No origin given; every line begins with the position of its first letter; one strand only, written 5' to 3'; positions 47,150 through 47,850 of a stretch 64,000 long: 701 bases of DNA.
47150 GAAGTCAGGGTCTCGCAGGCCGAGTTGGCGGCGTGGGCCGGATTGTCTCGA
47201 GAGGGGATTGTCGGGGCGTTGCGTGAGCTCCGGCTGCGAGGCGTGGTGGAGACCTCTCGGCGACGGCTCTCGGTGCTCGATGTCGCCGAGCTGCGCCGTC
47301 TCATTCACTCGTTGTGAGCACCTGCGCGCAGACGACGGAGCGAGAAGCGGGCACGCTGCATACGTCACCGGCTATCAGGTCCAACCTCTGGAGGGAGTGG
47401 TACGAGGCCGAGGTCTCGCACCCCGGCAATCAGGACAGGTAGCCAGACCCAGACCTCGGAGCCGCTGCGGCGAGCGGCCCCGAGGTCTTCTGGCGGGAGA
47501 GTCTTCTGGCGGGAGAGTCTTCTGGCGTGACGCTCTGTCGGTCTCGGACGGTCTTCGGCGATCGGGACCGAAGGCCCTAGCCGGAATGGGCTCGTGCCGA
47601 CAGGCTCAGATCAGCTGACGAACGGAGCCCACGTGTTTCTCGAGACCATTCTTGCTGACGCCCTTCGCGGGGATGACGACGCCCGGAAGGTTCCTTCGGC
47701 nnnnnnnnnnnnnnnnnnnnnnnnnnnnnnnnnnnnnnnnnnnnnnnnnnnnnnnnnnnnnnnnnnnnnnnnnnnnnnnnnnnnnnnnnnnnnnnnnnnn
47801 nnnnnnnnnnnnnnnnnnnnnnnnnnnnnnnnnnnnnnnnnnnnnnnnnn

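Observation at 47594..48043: Leaderless avidin/streptavidin-family protein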

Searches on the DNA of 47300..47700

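Call 56: search_rna_families(source=window, start=47300, end=47700, threshold=evalue, max_evalue=5)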
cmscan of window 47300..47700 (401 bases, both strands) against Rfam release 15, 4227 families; matches with E-value up to 5: 3.
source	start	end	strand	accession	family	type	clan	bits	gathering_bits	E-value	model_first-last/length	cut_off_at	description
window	47451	47488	-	RF03978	mir-1269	Gene; miRNA;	-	20.2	100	0.71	1-90/90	no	mir-1269 microRNA precursor family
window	47445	47530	-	RF02833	Scr3202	Gene; sRNA;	-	19.9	52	1.4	1-95/95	no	Streptomyces RNA 3202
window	47400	47461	+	RF03255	mir-2188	Gene; miRNA;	-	15.5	60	2.7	1-78/78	no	mir-2188 microRNA precursor family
